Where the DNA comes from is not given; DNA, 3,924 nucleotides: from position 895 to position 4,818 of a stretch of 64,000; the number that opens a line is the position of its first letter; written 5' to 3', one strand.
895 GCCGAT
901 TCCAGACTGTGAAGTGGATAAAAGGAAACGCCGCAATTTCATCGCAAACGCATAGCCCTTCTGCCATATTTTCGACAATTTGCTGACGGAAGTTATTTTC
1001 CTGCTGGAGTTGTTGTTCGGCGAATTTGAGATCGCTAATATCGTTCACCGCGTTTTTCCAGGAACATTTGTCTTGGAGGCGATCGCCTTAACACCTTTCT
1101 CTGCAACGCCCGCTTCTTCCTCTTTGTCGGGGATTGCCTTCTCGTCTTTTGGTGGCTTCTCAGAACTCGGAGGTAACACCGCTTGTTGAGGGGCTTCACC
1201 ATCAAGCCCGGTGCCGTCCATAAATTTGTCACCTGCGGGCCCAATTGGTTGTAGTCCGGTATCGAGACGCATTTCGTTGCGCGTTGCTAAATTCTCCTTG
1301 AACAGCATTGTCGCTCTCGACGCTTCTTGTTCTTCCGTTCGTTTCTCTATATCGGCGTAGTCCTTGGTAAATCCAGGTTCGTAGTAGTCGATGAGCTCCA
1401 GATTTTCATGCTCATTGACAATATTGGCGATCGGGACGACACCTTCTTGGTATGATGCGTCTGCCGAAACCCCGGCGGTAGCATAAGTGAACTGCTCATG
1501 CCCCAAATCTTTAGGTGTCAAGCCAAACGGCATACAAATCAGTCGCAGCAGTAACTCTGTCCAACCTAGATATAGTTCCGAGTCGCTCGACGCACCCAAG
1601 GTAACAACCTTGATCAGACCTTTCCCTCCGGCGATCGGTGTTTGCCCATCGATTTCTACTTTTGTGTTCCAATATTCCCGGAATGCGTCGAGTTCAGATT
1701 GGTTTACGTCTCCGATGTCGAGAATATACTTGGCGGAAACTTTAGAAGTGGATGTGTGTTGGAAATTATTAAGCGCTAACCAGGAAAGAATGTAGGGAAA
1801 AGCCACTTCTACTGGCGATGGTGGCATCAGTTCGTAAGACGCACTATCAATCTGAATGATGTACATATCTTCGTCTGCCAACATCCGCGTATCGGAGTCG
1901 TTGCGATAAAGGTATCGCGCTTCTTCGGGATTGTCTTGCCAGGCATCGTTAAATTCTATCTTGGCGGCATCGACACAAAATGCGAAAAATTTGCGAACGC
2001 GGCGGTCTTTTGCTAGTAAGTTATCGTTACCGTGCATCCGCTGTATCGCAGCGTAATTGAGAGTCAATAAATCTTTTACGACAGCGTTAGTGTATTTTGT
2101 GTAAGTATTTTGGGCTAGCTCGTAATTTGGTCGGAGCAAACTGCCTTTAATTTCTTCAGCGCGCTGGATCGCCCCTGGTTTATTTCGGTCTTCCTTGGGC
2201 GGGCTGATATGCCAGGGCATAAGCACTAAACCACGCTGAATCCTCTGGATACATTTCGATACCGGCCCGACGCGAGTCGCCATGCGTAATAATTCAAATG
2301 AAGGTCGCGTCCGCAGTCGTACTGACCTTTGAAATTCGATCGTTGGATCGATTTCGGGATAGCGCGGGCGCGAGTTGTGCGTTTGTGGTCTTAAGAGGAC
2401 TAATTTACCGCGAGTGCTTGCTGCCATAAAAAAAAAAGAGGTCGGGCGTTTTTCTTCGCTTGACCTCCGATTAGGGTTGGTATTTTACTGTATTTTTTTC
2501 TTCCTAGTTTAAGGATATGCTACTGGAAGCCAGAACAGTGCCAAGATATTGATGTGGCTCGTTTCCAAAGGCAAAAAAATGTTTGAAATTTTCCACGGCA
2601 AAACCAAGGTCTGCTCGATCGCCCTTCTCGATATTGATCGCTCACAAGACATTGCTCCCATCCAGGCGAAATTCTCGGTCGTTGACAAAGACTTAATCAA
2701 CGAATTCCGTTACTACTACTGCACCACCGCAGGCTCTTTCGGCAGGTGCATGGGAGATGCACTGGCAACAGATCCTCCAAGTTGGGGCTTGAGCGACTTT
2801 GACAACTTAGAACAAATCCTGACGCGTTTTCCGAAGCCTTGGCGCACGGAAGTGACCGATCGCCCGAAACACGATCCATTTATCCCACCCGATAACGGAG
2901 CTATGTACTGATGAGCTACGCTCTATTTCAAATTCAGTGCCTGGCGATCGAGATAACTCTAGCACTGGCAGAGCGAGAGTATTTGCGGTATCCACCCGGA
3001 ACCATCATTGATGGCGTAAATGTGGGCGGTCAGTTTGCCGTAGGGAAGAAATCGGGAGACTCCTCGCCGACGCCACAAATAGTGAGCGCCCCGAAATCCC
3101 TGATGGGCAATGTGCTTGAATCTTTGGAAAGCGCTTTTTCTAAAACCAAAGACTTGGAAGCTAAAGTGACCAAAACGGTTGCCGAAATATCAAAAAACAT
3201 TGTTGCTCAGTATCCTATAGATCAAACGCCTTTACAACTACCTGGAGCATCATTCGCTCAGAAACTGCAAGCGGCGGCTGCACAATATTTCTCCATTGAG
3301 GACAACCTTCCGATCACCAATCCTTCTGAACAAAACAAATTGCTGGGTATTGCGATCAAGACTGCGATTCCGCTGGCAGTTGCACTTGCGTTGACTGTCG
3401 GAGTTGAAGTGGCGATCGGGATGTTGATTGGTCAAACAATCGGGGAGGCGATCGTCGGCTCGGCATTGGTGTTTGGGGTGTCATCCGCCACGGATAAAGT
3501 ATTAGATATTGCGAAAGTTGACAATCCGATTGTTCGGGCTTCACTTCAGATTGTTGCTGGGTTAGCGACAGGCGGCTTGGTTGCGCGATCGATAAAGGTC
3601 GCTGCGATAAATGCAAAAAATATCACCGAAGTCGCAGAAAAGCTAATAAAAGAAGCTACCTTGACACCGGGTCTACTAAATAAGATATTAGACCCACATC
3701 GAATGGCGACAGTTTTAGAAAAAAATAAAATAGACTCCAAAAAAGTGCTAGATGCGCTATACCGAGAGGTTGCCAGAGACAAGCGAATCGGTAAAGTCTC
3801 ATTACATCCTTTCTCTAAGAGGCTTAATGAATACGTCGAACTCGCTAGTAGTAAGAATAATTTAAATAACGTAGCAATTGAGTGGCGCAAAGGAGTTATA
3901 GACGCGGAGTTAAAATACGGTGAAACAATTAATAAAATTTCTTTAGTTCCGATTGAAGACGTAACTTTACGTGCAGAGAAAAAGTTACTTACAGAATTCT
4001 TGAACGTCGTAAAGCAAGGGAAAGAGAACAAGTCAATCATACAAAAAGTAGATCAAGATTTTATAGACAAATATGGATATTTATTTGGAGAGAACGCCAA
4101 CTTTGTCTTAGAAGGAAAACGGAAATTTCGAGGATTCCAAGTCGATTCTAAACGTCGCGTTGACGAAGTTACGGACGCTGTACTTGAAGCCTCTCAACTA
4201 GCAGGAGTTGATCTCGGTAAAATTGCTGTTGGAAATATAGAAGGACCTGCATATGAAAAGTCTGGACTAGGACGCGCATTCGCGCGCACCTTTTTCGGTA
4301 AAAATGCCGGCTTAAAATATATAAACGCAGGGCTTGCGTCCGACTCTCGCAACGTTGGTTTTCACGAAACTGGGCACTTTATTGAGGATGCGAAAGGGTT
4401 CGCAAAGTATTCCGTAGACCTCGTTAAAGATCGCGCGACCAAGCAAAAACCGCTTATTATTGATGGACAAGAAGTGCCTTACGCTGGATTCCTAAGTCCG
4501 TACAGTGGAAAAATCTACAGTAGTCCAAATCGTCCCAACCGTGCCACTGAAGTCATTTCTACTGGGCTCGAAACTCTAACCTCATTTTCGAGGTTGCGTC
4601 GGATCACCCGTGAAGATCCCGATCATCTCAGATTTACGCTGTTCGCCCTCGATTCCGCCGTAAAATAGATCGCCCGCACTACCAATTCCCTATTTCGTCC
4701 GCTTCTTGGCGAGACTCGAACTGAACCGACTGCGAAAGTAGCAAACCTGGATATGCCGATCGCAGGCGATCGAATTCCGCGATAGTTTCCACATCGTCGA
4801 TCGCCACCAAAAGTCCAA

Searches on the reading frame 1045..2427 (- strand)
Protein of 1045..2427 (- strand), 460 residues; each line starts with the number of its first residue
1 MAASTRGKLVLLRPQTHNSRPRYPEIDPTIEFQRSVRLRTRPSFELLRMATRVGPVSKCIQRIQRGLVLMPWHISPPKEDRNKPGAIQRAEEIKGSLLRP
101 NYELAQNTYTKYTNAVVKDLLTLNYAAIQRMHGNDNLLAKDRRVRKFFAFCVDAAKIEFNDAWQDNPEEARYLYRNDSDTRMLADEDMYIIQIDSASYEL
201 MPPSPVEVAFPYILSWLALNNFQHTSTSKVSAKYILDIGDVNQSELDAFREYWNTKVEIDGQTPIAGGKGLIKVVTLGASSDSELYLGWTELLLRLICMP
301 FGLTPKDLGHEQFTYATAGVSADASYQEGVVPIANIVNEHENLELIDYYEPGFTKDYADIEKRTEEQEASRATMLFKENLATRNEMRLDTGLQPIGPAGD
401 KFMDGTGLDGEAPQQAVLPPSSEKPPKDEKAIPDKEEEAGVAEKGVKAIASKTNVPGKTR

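Call 5: search_protein_families(library=pfam, proteins=[window:1045-2427:-], max_evalue=0.01)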
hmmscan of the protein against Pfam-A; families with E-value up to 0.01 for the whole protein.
window:1045-2427:- (460 aa): 0 families

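Call 14: search_protein_families(library=phrogs, proteins=[window:1045-2427:-], max_evalue=0.01)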
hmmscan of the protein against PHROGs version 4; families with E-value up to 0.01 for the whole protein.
window:1045-2427:- (460 aa): 2 families
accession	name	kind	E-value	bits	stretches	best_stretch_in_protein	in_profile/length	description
phrog_2662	-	head and packaging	8.8e-15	55.3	1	184-440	187-454/717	portal protein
phrog_12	-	head and packaging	2.3e-08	34.6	1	46-438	86-467/646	portal protein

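Call 41: search_dna_similar(query=window:1045-2427:-, collection=phages, mode=protein, max_evalue=0.001, max_rows=10)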
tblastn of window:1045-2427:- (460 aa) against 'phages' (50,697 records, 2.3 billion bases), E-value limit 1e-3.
Records with a match: 3; places in all: 3; records where one place covers at least 80% of the query: 0.
Best place of each record, by identity: <60% 3.
By first word of the organism name: Bordetella 2; Morganella 1.
By host as written in the record: Bordetella bronchiseptica 4715 2; Morganella sp. 1.
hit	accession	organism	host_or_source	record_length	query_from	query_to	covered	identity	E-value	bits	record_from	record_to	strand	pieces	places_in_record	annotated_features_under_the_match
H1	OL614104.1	Morganella phage Mecenats66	Morganella sp.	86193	99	404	67%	18.8%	1e-5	54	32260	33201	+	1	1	portal protein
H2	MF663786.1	Bordetella phage vB_BbrM_PHB04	Bordetella bronchiseptica 4715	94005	239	396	34%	26.7%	2e-5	53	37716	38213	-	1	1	portal protein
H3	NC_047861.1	Bordetella phage vB_BbrM_PHB04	Bordetella bronchiseptica 4715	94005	239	396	34%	26.7%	2e-5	53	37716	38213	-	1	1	portal protein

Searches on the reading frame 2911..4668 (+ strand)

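Call 5: search_protein_families(library=pfam, proteins=[window:2911-4668:+], max_evalue=0.01)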
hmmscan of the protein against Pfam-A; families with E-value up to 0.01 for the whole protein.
window:2911-4668:+ (585 aa): 0 families

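Call 14: search_protein_families(library=phrogs, proteins=[window:2911-4668:+], max_evalue=0.01)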
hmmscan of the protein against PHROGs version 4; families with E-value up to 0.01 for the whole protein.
window:2911-4668:+ (585 aa): 1 family
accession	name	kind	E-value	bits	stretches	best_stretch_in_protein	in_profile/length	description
phrog_19443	-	head and packaging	0.0012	18.4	1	474-558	451-541/579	minor head protein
